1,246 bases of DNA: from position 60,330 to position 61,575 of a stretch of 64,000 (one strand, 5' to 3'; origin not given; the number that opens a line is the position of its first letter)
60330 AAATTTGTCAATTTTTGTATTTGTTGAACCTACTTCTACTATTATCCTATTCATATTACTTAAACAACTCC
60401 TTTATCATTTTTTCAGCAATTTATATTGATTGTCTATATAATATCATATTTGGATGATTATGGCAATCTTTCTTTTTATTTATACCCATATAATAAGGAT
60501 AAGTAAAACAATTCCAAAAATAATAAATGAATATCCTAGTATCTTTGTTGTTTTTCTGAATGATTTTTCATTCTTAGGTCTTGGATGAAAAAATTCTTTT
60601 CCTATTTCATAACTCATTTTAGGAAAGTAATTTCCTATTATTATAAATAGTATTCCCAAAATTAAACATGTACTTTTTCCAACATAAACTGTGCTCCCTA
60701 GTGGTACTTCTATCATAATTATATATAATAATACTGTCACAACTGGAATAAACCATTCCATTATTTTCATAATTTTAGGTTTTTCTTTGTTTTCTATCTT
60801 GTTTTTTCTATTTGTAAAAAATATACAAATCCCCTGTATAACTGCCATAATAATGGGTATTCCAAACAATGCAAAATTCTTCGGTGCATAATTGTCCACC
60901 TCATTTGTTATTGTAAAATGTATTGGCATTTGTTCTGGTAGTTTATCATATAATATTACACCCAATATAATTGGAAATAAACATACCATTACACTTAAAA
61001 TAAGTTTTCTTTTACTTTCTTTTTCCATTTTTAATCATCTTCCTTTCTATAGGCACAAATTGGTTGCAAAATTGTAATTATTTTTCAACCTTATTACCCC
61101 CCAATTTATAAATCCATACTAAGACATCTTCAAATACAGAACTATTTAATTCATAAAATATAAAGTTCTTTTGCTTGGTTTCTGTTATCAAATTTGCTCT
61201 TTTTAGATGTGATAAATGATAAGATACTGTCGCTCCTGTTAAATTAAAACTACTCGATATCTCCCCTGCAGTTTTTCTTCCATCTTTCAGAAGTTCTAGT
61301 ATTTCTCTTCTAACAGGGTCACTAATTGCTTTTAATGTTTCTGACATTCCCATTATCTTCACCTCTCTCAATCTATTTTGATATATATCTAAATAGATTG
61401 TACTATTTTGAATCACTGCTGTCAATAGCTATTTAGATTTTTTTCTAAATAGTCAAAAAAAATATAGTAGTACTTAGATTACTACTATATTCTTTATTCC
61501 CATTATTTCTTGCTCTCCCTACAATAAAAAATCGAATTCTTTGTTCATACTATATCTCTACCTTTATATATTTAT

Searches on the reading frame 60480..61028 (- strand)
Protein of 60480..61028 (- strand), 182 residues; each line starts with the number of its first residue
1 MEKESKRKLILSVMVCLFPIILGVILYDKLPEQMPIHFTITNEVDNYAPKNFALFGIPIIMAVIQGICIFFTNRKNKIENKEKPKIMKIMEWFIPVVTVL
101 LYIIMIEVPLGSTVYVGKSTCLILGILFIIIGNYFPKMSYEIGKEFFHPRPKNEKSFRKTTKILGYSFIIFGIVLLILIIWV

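Call 57: search_protein_families(library=pfam, proteins=[window:60480-61028:-], max_evalue=0.00001)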
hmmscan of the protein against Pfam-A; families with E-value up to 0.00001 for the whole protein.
window:60480-61028:- (182 aa): 1 family
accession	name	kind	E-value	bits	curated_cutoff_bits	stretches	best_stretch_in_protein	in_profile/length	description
PF07853.16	DUF1648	-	3e-18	65.6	28.7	1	15-61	2-48/49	Domain of unknown function (DUF1648)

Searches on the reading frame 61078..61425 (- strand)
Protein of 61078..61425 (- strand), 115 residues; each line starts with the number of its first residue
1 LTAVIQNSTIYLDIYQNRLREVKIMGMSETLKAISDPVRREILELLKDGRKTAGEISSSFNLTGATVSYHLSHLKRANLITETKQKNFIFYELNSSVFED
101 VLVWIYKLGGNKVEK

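Call 57: search_protein_families(library=pfam, proteins=[window:61078-61425:-], max_evalue=0.00001)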
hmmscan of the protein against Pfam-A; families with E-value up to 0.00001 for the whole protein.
window:61078-61425:- (115 aa): 3 families
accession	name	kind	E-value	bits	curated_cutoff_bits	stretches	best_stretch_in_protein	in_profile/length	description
PF12840.13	HTH_20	-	1.8e-12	47.4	27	1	34-82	1-50/51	Helix-turn-helix domain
PF01022.26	HTH_5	-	2.3e-12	47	22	1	36-81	1-46/47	Bacterial regulatory protein, arsR family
PF13412.12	HTH_24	-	2e-06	27.7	21.9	1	36-81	2-48/48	Winged helix-turn-helix DNA-binding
